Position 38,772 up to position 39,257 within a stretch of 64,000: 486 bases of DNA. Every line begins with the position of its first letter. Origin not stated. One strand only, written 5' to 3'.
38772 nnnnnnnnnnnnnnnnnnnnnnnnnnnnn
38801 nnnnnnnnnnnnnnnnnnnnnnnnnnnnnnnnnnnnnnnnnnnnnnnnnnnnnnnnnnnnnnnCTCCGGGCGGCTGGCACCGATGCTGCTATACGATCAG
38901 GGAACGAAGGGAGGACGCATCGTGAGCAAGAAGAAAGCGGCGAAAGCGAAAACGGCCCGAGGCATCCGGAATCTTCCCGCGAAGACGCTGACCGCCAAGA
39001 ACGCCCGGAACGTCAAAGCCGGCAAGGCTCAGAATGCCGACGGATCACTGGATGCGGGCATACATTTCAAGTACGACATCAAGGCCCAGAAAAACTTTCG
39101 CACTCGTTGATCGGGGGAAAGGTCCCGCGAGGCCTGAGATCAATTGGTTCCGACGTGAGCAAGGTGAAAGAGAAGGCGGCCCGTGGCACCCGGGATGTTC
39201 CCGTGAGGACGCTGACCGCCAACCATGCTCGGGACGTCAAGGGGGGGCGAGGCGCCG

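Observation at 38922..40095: The six peptide cores look like different fragments of the T6SS tube protein Hcp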

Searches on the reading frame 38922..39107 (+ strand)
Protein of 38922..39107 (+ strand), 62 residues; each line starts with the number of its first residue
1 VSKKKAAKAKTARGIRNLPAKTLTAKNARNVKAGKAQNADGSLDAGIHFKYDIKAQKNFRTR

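Call 3: search_protein_families(library=pfam, max_evalue=10, proteins=[window:38922-39107:+])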
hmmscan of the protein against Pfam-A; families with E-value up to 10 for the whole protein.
seq(62 aa): 0 families

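Call 4: search_protein_families(library=ncbifam, max_evalue=10, proteins=[window:38922-39107:+])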
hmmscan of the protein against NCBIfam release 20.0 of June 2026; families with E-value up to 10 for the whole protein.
seq(62 aa): 0 families

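Call 10: find_homologous_proteins(query=A1, max_evalue=0.01)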
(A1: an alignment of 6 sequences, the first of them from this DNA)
Query A1 (6 sequences) (62 aa, profile of the alignment): 46 proteins with E <= 0.01 among 345 candidates.
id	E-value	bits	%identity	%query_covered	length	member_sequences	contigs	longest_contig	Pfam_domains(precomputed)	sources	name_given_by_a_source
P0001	8.0e-21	92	80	56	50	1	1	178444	-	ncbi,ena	-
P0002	9.6e-21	91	80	56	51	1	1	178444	-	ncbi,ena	-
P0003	1.4e-20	91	74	56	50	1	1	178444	-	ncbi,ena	-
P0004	3.4e-17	80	98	100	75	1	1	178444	-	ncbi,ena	-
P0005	1.6e-16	78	77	56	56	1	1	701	-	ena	-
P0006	3.5e-16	77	69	81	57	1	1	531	-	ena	-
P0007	2.6e-15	74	75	39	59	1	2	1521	-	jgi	jgi:hypothetical protein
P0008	4.3e-15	73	43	55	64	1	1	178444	-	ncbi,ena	-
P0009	7.8e-15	73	72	69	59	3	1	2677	-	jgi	jgi:type VI protein secretion system component Hcp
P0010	1.3e-14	72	84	40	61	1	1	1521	PF05638.19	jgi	jgi:hypothetical protein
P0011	1.5e-14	72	85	55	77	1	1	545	-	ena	-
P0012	3.0e-14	71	85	55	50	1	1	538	-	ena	-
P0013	4.0e-14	70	82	35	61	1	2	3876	-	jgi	jgi:hypothetical protein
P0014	2.3e-13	68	70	71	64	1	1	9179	-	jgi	-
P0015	2.6e-13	68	71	45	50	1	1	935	-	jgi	jgi:hypothetical protein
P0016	4.0e-13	67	71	55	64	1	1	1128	PF05638.19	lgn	-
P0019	2.2e-12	65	73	94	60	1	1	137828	-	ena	-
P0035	3.7e-6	45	56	40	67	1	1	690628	-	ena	-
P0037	1.3e-5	43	65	65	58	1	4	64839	-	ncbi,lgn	ncbi:MAG: hypothetical protein ABI592_06015 [Acidobacteriota bacterium]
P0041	1.2e-4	40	30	71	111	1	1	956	-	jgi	jgi:hypothetical protein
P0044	7.5e-4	37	50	32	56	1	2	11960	-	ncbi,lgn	ncbi:MAG TPA: hypothetical protein VJA66_00105 [Thermoanaerobaculia bacterium]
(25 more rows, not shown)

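Call 14: find_encoding_contigs(protein=P0019, flank=10000, max_places=2)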
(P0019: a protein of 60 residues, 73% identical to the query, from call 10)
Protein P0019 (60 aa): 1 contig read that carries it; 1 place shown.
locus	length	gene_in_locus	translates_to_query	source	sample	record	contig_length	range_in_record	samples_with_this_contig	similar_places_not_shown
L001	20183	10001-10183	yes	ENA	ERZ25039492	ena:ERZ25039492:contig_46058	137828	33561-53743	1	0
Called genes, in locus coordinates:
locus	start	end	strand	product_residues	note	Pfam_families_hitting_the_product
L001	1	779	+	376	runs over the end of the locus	-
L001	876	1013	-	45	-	-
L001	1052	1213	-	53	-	-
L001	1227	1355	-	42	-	-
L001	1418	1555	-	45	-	-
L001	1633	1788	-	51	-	-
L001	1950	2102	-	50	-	-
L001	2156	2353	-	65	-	-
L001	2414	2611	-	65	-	-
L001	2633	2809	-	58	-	-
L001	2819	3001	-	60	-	-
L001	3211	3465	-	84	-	PF02954:HTH_8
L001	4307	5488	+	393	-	-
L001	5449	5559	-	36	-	-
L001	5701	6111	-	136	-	PF00005:ABC_tran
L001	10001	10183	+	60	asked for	-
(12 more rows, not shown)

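Call 15: find_encoding_contigs(protein=P0035, flank=10000, max_places=2)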
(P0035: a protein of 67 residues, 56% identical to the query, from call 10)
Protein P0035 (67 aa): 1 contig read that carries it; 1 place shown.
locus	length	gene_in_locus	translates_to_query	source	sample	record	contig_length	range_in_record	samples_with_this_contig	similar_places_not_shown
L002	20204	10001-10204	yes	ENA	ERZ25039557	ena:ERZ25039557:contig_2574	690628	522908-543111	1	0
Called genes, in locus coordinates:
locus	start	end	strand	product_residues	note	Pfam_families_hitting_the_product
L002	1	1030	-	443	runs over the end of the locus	PF04966:OprB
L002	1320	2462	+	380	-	PF13646:HEAT_2 (faint)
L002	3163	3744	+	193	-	-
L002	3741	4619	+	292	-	-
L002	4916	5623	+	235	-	PF00145:DNA_methylase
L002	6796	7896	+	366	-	PF09566:RE_SacI_N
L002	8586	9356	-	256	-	-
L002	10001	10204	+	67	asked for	-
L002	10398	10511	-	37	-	-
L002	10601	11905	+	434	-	PF07690:MFS_1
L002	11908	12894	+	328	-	PF00491:Arginase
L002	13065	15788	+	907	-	-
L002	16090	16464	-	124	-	-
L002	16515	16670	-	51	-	-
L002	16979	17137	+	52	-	-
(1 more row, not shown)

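Call 16: find_encoding_contigs(protein=P0037, flank=10000, max_places=2)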
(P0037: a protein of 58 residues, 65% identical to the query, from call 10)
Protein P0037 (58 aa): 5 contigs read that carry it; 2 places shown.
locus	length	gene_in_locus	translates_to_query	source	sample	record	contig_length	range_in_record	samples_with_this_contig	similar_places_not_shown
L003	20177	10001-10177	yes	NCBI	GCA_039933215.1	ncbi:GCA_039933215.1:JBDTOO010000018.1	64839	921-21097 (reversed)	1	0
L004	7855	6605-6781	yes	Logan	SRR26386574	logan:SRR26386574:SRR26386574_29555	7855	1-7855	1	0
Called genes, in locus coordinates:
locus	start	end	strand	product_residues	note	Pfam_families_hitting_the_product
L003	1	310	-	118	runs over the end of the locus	PF03551:PadR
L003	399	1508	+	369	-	-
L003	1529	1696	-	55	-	-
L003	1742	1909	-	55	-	-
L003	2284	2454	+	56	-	-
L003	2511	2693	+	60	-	-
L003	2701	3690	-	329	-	PF00158:Sigma54_activat, PF13191:AAA_16 (faint), PF14532:Sigma54_activ_2, PF00004:AAA (weak), PF25601:AAA_lid_14, PF02954:HTH_8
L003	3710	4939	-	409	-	PF25919:BSH_CusB (faint), PF25973:BSH_CzcB (faint)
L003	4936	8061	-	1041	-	PF00027:cNMP_binding, PF03412:Peptidase_C39, PF00664:ABC_membrane, PF00005:ABC_tran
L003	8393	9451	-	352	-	-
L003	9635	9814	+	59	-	-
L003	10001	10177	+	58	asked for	-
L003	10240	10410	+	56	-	-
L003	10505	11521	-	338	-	PF00578:AhpC-TSA, PF08534:Redoxin, PF13098:Thioredoxin_2 (weak)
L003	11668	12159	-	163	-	PF13577:SnoaL_4, PF13474:SnoaL_3, PF14534:DUF4440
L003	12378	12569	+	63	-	-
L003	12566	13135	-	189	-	PF00583:Acetyltransf_1, PF13508:Acetyltransf_7, PF13673:Acetyltransf_10 (weak)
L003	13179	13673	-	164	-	PF00583:Acetyltransf_1, PF13673:Acetyltransf_10, PF13508:Acetyltransf_7, PF08445:FR47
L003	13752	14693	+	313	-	PF03116:NQR2_RnfD_RnfE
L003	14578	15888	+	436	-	PF10092:DUF2330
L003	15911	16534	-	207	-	-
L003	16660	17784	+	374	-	PF07730:HisKA_3, PF02518:HATPase_c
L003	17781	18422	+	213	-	PF00072:Response_reg, PF00196:GerE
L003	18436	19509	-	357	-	PF01820:Dala_Dala_lig_N, PF02786:CPSase_L_D2 (faint), PF07478:Dala_Dala_lig_C, PF02222:ATP-grasp (weak)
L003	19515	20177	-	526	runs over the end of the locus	PF00389:2-Hacid_dh, PF02826:2-Hacid_dh_C, PF19304:PGDH_inter, PF01842:ACT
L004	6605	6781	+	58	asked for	-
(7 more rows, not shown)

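Call 19: search_protein_families(library=pfam, max_evalue=1, proteins=[P0041])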
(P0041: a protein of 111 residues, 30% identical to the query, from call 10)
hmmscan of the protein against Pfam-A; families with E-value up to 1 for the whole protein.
P0041 (111 aa): 1 family
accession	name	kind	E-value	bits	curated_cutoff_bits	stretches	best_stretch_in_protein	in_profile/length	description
PF05638.18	T6SS_HCP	-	3.6e-05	24.5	23.5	1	41-86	85-129/129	Type VI secretion system effector, Hcp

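Call 47: list_cluster_members(proteins=[P0001, P0167, P0178, P0183, P0199, P0197, P0137, P0147, P0044, P0135])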
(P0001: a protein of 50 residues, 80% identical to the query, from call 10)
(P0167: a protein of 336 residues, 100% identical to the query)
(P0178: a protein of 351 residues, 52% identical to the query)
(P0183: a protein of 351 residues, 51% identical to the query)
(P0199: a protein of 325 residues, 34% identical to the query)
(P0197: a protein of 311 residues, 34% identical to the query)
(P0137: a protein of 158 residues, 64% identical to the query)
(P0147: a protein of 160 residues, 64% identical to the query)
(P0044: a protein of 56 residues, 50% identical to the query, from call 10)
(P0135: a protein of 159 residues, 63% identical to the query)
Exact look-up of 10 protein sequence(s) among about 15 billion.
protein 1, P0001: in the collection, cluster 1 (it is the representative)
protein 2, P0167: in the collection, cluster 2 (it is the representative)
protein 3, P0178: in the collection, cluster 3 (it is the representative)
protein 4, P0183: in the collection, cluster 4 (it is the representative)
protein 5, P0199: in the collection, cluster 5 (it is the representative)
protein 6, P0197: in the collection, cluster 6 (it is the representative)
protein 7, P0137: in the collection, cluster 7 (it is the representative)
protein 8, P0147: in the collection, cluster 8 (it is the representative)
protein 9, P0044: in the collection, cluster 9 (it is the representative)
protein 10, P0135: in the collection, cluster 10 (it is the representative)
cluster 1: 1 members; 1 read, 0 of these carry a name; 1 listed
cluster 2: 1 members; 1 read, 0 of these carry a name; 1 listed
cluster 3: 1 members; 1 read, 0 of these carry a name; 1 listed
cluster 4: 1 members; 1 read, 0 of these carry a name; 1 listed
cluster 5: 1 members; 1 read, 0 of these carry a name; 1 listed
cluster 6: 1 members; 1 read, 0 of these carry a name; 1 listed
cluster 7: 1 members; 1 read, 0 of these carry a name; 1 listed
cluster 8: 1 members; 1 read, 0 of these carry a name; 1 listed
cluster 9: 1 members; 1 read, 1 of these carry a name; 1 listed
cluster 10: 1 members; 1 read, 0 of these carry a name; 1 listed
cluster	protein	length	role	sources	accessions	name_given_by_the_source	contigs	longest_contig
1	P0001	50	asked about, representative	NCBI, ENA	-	-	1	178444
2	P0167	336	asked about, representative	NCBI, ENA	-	-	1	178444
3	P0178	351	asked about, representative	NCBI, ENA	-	-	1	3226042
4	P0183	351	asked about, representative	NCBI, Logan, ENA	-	-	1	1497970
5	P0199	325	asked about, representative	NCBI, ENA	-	-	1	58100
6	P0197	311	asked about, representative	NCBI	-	-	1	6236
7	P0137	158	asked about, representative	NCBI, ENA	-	-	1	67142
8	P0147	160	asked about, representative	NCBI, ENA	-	-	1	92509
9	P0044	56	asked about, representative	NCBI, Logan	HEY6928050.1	MAG TPA: hypothetical protein VJA66_00105 [Thermoanaerobaculia bacterium]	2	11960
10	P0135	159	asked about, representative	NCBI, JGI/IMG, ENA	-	-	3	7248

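Call 48: find_encoding_contigs(protein=P0001, flank=10000, max_places=1)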
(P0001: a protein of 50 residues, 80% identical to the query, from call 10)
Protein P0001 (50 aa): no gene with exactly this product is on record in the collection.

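Call 62: search_protein_families(library=ncbifam, max_evalue=0.00001, proteins=[L003:4936-8061:-, L003:3710-4939:-, L003:2701-3690:-, L003:8393-9451:-])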
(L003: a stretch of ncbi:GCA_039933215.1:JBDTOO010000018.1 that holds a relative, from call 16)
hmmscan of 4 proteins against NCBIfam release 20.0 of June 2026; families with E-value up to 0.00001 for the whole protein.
L003:4936-8061:- (1041 aa): 191 families (the best 25 are shown)
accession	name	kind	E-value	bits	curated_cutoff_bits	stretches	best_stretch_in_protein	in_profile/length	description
TIGR03796.1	NHLM_micro_ABC1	equivalog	5.6e-159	530.6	853.3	1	329-1032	2-708/710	NHLP family bacteriocin export ABC transporter peptidase/permease/ATPase subunit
TIGR01846.1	type_I_sec_HlyB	subfamily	2.6e-156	521.8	725.55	1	343-1037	3-693/694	type I secretion system permease/ATPase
TIGR01193.1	bacteriocin_ABC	subfamily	3.2e-122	409.4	523.85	1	334-1033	1-706/708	peptide cleavage/export ABC transporter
TIGR03375.1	type_I_sec_LssB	subfamily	3e-121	405.9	693.1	1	343-1024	5-690/696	type I secretion system permease/ATPase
TIGR02203.1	MsbA_lipidA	equivalog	7.5e-119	397.8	602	1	474-1036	7-569/572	lipid A export permease/ATP-binding protein MsbA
TIGR02204.1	MsbA_rel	hypoth_equivalog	2.1e-114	383.3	780.4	1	467-1036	4-575/576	ABC transporter, permease/ATP-binding protein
TIGR03797.1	NHLM_micro_ABC2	equivalog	1.5e-111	374.1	709.4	1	344-1036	3-685/686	NHLP bacteriocin export ABC transporter permease/ATPase subunit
NF052233.1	CphA_assoc_ABC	equivalog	3e-103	346.6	880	1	461-1036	164-743/766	cyanophycin metabolism-associated ABC transporter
TIGR00958.1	3a01208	subfamily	5.4e-102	342.3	874.6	1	469-1032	149-710/711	antigen peptide transporter 2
NF045513.1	HepA_fam_ABC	equivalog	2.6e-95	320.1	725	1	507-1031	78-605/610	heterocyst formation ABC transporter subunit HepA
NF008381.0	PRK11176.1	equivalog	3e-94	316.5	867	1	471-1038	15-581/582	lipid A ABC transporter ATP-binding protein/permease MsbA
NF010178.0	PRK13657.1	equivalog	3.6e-88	296.5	733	1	490-1035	28-569/588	glucan ABC transporter ATP-binding protein/ permease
TIGR01842.1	type_I_sec_PrtD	subfamily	7.8e-85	285.4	510.15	1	483-1024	8-542/544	type I secretion system permease/ATPase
NF008055.0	PRK10789.1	equivalog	1.4e-74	251.6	845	1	470-1031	8-566/590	SmdA family multidrug ABC transporter permease/ATP-binding protein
TIGR01192.1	chvA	subfamily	2e-69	234.8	585.4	1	490-1033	28-567/585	glucan export ABC transporter ATP-binding protein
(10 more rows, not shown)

L003:3710-4939:- (409 aa): 6 families
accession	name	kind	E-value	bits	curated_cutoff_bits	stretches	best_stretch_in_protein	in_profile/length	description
TIGR01843.1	type_I_hlyD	subfamily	5.8e-35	121.1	208.65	1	123-398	136-413/422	HlyD family type I secretion periplasmic adaptor subunit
TIGR03794.1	NHLM_micro_HlyD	equivalog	4.5e-11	42.3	156.2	1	31-245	25-222/421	NHLP bacteriocin system secretion protein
TIGR01730.1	RND_mfp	subfamily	4.6e-10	39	94.9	1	188-337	56-212/322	efflux RND transporter periplasmic adaptor subunit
TIGR00999.1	8a0102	subfamily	6e-07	28.8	319.3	0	83-216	1-92/271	CzcB/NccB family metal efflux transporter periplasmic adaptor subunit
TIGR02971.1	heterocyst_DevB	subfamily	1.4e-06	28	129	1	80-324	32-268/327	ABC exporter membrane fusion protein, DevB family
TIGR00998.1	8a0101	subfamily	6.8e-06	25.2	390.8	1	33-324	12-269/334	EmrA/EmrK family multidrug efflux transporter periplasmic adaptor subunit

L003:2701-3690:- (329 aa): 26 families (the best 25 are shown)
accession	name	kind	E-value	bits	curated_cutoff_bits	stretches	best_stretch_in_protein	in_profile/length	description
TIGR01817.1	nifA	equivalog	1.8e-79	268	528.85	1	13-290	196-469/534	nif-specific transcriptional activator NifA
NF038308.1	RNA_repair_RtcR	equivalog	1.5e-78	264.9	650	1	4-326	171-512/530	RNA repair transcriptional activator RtcR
TIGR01818.1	ntrC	equivalog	2.3e-74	250.9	558.6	1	16-252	137-373/463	nitrogen regulation protein NR(I)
NF008469.0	PRK11361.1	equivalog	5e-74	249.7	714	1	19-326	149-456/461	acetoacetate metabolism transcriptional regulator AtoC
NF041552.1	TF_PrdR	equivalog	1.7e-73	247.9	795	1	13-322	267-574/577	sigma-54 dependent transcriptional regulator PrdR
TIGR02915.1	PEP_resp_reg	equivalog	1.9e-73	247.9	502.6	1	14-319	140-437/445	PEP-CTERM-box response regulator transcription factor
TIGR02974.1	phageshock_pspF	equivalog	6.2e-73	245.9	443.55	1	17-267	3-254/336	phage shock protein operon transcriptional activator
NF003451.0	PRK05022.1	equivalog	4.7e-72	243.3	476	1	14-319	191-503/512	nitric oxide reductase transcriptional regulator NorR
NF007689.0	PRK10365.1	equivalog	1.3e-69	235.1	760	1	16-321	142-439/441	sigma-54-dependent response regulator transcription factor ZraR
TIGR02329.1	propionate_PrpR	equivalog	9.5e-68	229.1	499.2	1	10-322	209-525/526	propionate catabolism operon regulatory protein PrpR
NF011958.0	PRK15429.1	equivalog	7.8e-66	223.1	830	1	16-320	382-680/692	formate hydrogenlyase transcriptional activator FlhA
NF011695.0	PRK15115.1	equivalog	2.3e-65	221.1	763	1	17-262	139-383/445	two-component system response regulator GlrR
NF050807.1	TransRegFlbDCaul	equivalog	2.8e-64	217.7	750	1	17-325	122-439/454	sigma-54-dependent transcriptional regulator FlbD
NF008622.0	PRK11608.1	equivalog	2.2e-63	214.3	529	1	13-312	6-311/329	phage shock protein operon transcriptional activator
NF008485.2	PRK11388.1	equivalog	6.2e-62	209.8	551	1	8-323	327-634/643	dihydroxyacetone kinase operon transcriptional regulator DhaR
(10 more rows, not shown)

L003:8393-9451:- (352 aa): 0 families

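Call 72: search_protein_families(library=padloc, max_evalue=0.001, proteins=[L003:4936-8061:-, L003:3710-4939:-, L003:2701-3690:-, L003:8393-9451:-])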
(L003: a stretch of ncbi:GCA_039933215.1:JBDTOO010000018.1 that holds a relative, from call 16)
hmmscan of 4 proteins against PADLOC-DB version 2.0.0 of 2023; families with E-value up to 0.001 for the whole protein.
L003:4936-8061:- (1041 aa): 9 families
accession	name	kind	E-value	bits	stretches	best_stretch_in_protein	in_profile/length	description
PDLC04135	mad3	-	1.3e-31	108.5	2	928-1021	254-355/374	mads_3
PDLC02371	PycTIR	-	3.2e-21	73.9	2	30-133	39-138/288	-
PDLC00731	Effector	-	8e-19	65.7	2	31-131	43-139/306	TIR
PDLC00734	PycC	-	1.2e-15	55.5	2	32-115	37-120/374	Pycsar cyclase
PDLC00732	Effector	-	9.5e-12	42.4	1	31-125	39-129/301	TIR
PDLC00730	Effector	-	8.4e-11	39.6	1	31-133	59-160/299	TIR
PDLC04140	mad8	-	5.3e-10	37.3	1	815-985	15-218/314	mads_8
PDLC04893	PDC-S06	-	0.00018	18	1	959-999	648-688/862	-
PDLC02980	AriA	-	0.00089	17.3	0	831-851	3-23/304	-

L003:3710-4939:- (409 aa): 0 families

L003:2701-3690:- (329 aa): 4 families
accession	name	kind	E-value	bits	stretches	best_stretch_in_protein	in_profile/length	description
PDLC01995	RtcR_PspF2--CARF_AAA_HTH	-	8.7e-91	303.4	1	11-323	165-477/481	-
PDLC01994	RtcR_PspF1--CARF_AAA_HTH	-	1.6e-55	187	1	12-322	160-466/468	-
PDLC01993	RtcR--CARF_AAA_HTH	-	2.6e-48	162.7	1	12-254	179-430/523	-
PDLC04606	PDC-M37B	-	1e-05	22.9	1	37-116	175-253/390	-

L003:8393-9451:- (352 aa): 0 families

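Call 76: search_protein_representatives(alignment_id=A7)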
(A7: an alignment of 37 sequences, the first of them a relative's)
Query: 37 sequences, 57 profile positions. Proteins with E-value up to 0.001 (for the whole library): 232; up to 1e-10: 17; up to 1e-30: 0. The best 150 are listed.
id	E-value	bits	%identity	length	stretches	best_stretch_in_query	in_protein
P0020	7.3e-21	90.0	-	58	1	1-56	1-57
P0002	2.8e-19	85.0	-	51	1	1-48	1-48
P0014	3.8e-19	84.6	-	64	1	1-56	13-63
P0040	9.2e-18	80.1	-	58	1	2-56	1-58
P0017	3.0e-16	75.3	-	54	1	1-56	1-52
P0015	1.3e-15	73.2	-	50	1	1-42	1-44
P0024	3.1e-15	72.0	-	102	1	1-55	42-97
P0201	5.6e-15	71.2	-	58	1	1-56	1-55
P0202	2.6e-14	69.0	-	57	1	1-56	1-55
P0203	1.6e-13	66.6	-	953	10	24-41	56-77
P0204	1.8e-13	66.4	-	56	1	2-57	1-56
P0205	4.3e-13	65.2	-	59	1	1-56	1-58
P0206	5.2e-13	64.9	-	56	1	1-53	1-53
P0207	3.2e-12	62.4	-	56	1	1-56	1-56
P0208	4.9e-12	61.8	-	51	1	2-57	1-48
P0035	2.7e-08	49.8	-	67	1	1-56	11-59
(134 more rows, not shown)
